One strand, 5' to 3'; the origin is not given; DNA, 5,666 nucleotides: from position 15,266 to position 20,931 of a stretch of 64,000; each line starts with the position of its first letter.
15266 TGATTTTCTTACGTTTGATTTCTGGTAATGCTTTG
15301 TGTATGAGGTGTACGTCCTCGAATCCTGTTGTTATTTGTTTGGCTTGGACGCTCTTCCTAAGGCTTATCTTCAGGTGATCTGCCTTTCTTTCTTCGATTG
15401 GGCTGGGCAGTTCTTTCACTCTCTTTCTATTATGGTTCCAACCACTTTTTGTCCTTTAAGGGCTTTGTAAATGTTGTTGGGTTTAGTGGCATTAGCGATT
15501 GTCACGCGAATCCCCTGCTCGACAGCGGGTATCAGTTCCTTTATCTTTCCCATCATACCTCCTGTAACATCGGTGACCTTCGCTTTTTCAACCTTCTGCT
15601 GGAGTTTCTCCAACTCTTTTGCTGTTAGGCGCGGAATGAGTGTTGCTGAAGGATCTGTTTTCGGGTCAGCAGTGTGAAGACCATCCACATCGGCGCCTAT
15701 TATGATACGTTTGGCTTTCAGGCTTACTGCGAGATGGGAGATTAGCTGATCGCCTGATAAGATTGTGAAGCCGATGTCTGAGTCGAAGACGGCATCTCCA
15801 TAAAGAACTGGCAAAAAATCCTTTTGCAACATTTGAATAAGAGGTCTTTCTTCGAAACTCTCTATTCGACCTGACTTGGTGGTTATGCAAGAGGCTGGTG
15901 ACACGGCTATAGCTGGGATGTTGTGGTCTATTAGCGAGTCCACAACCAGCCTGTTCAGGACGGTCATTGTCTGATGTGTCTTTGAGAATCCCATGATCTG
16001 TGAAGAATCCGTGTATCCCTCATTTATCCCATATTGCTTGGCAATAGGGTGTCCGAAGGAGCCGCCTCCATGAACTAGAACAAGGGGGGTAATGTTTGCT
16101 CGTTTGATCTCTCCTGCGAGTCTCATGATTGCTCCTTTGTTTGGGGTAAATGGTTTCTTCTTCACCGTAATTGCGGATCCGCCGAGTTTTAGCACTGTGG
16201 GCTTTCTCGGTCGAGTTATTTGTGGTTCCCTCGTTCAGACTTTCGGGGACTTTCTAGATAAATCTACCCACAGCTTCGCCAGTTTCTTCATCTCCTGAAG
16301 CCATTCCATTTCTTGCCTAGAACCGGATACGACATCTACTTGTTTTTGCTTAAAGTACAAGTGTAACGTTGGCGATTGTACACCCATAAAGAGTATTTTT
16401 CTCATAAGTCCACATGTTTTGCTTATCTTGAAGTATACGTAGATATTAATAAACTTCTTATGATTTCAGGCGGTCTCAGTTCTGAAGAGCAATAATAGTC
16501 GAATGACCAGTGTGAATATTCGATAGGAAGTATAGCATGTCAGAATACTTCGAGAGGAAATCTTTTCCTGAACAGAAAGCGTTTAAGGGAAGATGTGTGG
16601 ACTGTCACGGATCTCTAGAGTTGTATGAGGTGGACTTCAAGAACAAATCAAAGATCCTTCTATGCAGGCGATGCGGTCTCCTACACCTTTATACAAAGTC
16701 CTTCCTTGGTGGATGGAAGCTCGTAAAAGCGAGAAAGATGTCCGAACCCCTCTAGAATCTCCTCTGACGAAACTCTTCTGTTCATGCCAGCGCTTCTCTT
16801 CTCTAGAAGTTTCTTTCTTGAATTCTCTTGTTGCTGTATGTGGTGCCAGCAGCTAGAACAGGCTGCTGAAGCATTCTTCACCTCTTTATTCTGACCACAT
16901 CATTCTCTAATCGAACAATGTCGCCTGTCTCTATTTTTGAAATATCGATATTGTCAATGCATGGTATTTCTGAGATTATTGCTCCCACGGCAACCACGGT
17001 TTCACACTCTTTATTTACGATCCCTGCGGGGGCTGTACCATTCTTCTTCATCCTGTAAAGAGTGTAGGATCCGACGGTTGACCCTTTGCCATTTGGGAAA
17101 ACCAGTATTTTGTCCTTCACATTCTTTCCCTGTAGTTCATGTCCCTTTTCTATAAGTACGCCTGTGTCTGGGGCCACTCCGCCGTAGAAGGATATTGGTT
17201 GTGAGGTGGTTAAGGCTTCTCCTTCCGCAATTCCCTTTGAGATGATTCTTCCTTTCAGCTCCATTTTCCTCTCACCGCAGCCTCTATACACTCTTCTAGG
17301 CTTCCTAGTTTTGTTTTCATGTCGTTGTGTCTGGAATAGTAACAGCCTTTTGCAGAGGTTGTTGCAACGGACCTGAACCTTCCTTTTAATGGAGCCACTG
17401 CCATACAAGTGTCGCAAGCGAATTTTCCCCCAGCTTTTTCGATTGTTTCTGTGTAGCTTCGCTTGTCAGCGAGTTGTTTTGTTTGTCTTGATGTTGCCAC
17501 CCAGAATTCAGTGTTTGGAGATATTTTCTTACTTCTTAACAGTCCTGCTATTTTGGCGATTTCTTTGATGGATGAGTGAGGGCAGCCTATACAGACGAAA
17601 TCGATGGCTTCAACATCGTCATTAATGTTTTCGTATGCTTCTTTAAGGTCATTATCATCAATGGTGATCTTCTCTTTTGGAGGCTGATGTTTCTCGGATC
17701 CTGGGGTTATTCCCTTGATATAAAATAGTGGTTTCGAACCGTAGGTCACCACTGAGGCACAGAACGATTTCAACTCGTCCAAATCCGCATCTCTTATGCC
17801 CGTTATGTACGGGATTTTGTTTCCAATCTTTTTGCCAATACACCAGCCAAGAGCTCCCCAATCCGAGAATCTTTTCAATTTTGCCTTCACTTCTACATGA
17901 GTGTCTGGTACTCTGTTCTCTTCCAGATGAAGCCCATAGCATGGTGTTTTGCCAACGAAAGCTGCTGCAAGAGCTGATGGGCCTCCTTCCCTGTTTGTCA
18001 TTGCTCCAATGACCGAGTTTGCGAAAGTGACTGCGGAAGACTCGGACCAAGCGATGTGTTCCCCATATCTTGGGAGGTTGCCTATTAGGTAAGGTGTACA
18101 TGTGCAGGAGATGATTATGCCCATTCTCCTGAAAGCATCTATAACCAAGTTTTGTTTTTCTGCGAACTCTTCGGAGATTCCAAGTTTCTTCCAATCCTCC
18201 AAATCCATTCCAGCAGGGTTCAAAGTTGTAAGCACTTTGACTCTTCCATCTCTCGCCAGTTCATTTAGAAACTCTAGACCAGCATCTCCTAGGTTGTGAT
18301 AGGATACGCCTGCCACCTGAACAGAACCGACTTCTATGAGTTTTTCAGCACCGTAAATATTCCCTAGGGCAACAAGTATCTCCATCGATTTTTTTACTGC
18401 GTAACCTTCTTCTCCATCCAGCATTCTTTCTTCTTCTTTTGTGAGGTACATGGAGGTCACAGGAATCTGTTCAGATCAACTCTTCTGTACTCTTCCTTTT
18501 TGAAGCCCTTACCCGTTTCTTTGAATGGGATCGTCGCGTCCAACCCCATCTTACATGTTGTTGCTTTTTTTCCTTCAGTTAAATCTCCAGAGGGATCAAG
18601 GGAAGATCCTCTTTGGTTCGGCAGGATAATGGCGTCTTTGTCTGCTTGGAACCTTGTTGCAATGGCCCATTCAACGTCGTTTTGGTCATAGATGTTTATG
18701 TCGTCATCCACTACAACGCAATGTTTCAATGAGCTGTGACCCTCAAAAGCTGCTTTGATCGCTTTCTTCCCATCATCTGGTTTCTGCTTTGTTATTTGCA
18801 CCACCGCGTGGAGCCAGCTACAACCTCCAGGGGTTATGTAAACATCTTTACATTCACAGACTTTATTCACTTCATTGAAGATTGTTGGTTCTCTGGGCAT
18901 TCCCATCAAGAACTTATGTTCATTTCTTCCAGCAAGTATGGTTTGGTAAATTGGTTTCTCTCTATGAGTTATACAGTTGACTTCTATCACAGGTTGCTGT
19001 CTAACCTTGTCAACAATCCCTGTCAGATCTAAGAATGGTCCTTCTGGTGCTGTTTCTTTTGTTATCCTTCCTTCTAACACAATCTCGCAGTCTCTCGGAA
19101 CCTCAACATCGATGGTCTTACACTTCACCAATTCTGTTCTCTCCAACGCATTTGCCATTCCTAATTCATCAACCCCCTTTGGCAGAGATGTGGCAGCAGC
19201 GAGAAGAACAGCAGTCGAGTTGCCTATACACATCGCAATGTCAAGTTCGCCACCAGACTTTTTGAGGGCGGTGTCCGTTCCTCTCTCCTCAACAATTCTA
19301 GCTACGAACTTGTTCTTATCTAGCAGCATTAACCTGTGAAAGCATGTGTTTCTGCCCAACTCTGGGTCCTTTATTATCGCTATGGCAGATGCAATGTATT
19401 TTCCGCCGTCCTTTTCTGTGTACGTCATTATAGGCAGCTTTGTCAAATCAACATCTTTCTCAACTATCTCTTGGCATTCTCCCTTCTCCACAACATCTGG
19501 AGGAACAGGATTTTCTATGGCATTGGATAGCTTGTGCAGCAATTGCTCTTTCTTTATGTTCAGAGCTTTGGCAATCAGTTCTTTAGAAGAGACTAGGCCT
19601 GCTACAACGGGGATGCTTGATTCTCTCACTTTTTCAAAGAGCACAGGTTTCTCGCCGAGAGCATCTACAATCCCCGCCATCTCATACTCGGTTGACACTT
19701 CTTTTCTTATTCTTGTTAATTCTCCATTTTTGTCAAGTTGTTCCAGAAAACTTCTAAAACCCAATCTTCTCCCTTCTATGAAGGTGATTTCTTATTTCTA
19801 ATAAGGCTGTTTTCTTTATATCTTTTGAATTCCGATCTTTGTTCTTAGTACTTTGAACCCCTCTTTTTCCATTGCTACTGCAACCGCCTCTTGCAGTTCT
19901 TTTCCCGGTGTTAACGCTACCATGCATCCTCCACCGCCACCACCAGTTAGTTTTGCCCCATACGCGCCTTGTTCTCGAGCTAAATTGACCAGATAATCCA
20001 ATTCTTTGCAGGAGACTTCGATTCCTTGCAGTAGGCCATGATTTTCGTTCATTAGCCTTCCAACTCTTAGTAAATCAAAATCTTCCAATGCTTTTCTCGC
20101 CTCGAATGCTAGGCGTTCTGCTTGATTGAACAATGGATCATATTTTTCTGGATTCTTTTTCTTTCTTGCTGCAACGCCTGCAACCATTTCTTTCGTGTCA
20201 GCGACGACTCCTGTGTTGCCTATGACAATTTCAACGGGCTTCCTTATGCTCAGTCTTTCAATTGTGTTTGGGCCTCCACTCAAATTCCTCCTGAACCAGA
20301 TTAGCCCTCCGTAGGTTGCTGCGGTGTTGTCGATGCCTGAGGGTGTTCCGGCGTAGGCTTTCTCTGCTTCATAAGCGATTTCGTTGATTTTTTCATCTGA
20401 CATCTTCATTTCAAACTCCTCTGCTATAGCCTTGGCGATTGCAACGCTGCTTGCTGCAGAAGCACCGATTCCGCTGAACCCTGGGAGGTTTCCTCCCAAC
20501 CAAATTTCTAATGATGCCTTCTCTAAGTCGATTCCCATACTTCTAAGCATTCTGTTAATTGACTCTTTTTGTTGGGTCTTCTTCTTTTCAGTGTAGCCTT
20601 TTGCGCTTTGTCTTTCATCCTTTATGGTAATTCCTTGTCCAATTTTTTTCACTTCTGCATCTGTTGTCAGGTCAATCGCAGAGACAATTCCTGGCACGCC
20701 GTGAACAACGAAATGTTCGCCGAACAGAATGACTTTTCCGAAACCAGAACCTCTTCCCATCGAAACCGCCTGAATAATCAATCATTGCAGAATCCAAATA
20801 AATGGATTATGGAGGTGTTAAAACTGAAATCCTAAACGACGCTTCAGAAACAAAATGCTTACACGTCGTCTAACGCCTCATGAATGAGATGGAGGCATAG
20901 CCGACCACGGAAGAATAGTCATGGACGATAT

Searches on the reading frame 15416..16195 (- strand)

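Call 83: search_protein_families(library=ncbifam, proteins=[window:15416-16195:-], max_evalue=1e-10)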
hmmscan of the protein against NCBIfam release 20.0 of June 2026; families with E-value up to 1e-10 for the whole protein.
window:15416-16195:- (259 aa): 8 families
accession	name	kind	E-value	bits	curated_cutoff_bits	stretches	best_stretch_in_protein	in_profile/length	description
NF040647.1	IPPK_Arch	equivalog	3.1e-76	256.1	120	1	1-256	2-259/259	isopentenyl phosphate kinase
TIGR00761.1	argB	equivalog_domain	6e-16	58.7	151.3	1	2-230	4-227/231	acetylglutamate kinase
TIGR01027.1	proB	equivalog_domain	2.8e-15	56.3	186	1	134-256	133-251/363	glutamate 5-kinase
TIGR01092.1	P5CS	equivalog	2e-14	52.8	796.75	1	140-257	161-274/715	delta l-pyrroline-5-carboxylate synthetase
TIGR02075.1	pyrH_bact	equivalog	2.4e-14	53.5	243.9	1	1-256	5-232/233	UMP kinase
NF010659.0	PRK14058.1-1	equivalog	1.4e-12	47.3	223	1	108-250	132-263/267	[LysW]-aminoadipate kinase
NF000338.1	fomA_AB016934.1.gene6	equivalog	1.6e-12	47.1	550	1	2-234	8-233/266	fosfomycin resistance kinase FomA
TIGR02076.1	pyrH_arch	equivalog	2.5e-12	46.9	158.05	1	149-257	119-222/222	UMP kinase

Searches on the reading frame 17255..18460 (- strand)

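Call 83: search_protein_families(library=ncbifam, proteins=[window:17255-18460:-], max_evalue=1e-10)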
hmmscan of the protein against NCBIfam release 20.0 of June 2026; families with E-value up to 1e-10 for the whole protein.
window:17255-18460:- (401 aa): 1 family
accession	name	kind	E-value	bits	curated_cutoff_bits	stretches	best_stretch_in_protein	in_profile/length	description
NF051439.1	C3LHypDHLhpIPSEAE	equivalog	3.9e-89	299.6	700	1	3-399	143-547/555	cis-3-hydroxy-L-proline dehydratase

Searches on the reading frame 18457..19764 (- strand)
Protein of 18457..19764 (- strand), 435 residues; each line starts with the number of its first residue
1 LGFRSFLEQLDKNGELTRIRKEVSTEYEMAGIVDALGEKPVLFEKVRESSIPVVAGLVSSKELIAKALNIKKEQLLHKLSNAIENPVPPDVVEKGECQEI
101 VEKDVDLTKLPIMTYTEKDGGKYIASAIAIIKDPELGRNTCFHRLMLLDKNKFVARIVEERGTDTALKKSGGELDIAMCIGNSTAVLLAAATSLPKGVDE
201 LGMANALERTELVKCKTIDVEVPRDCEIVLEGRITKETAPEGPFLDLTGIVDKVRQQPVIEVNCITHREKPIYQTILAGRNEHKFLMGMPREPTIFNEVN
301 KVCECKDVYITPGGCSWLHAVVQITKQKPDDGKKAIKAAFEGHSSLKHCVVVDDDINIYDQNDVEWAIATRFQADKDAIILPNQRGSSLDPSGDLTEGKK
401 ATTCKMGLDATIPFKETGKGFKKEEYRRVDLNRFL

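Call 13: search_protein_families(library=pfam, proteins=[window:18457-19764:-], max_evalue=0.001)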
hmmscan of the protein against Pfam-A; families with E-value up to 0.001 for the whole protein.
window:18457-19764:- (435 aa): 3 families
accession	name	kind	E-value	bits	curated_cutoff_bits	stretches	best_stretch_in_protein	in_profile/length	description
PF01977.22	UbiD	-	6.6e-61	205.5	23.3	1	93-280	6-205/206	3-octaprenyl-4-hydroxybenzoate carboxy-lyase Rift-related domain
PF20696.2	UbiD_C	-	1.4e-32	112.8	24.2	1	285-410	2-127/127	3-octaprenyl-4-hydroxybenzoate carboxy-lyase C-terminal domain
PF20695.2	UbiD_N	-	1e-19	70.8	24.3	1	7-82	1-77/78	3-octaprenyl-4-hydroxybenzoate carboxy-lyase N-terminal domain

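Call 83: search_protein_families(library=ncbifam, proteins=[window:18457-19764:-], max_evalue=1e-10)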
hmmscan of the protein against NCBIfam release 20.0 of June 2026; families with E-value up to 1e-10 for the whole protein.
window:18457-19764:- (435 aa): 7 families
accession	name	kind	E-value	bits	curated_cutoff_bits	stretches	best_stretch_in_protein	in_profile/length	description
TIGR00148.1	TIGR00148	subfamily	2.7e-119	398.7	244.85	1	3-412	1-437/438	UbiD family decarboxylase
NF041204.1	VdcC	exception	2.2e-70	237.4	650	1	3-420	4-445/467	non-oxidative hydroxyarylic acid decarboxylases subunit C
TIGR03701.1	mena_SCO4490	equivalog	1.8e-59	201.6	495.9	1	85-382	105-415/433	menaquinone biosynthesis decarboxylase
NF008175.0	PRK10922.1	equivalog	6.3e-56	189.9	788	1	88-414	121-459/497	4-hydroxy-3-polyprenylbenzoate decarboxylase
TIGR02724.1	phenyl_P_beta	equivalog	4.2e-36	124.3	468.95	1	1-417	1-446/472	phenylphosphate carboxylase subunit beta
NF041219.1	BagN_FevL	exception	1.1e-31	109.9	1000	1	3-285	20-332/502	bagremycin/ferroverdin biosynthesis UbiD family decarboxylase BagN/FevL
TIGR02723.1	phenyl_P_alpha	equivalog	9.6e-25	87.1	564.6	1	4-410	11-442/485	phenylphosphate carboxylase subunit alpha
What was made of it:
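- The UbiD homologue at 18457-19764 belongs to the mevalonate operon (calls 13, 83).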

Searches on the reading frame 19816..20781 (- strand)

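Call 13: search_protein_families(library=pfam, proteins=[window:19816-20781:-], max_evalue=0.001)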
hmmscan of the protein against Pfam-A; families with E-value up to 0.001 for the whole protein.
window:19816-20781:- (321 aa): 3 families
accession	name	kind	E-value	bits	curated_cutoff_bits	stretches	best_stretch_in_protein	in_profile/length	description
PF08544.19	GHMP_kinases_C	-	3.3e-16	59.9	21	1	229-307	2-82/85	GHMP kinases C terminal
PF00288.32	GHMP_kinases_N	-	1.5e-14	54.4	22.3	1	76-159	8-87/87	GHMP kinases N terminal domain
PF22700.2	MVD-like_N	-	0.00051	20.2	27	1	64-136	52-128/157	Diphosphomevalonate decarboxylase-like N-terminal domain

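Call 83: search_protein_families(library=ncbifam, proteins=[window:19816-20781:-], max_evalue=1e-10)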
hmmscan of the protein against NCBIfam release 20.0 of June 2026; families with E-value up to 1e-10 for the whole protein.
window:19816-20781:- (321 aa): 12 families
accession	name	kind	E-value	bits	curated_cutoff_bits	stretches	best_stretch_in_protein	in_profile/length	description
TIGR00549.1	mevalon_kin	equivalog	2.6e-73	246.9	163.05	1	15-290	3-276/276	mevalonate kinase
NF003036.0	PRK03926.1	equivalog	8e-65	218.9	403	1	12-317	5-292/302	mevalonate kinase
NF003006.0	PRK03817.1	equivalog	4.4e-27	95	443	1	226-298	247-320/352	galactokinase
TIGR00131.1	gal_kin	equivalog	2.7e-21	76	226.65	1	225-302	282-360/388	galactokinase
NF003705.0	PRK05322.1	equivalog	1.9e-20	73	385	1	225-298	281-356/388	galactokinase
NF003472.0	PRK05101.1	equivalog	1.8e-19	70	499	1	225-306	275-358/382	galactokinase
NF040957.1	Arch_PMK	equivalog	6.8e-18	65.2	500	1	14-314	5-307/316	phosphomevalonate kinase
NF001816.0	PRK00555.1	equivalog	1.4e-16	60.4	509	1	226-304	258-336/363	galactokinase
TIGR01220.1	Pmev_kin_Gr_pos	equivalog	2e-16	60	165.7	0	173-316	206-354/358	phosphomevalonate kinase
NF002288.1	PRK01212.1-4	equivalog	6.9e-16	58.1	194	1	43-306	30-280/303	homoserine kinase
NF049969.1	GlMnHpPKinHddA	equivalog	3.5e-12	46.4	600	1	88-291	95-304/338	D-glycero-D-manno-heptose 7-phosphate kinase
NF040725.1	panto_kin_Meth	equivalog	1.8e-11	43.6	380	1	42-226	44-222/286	pantoate kinase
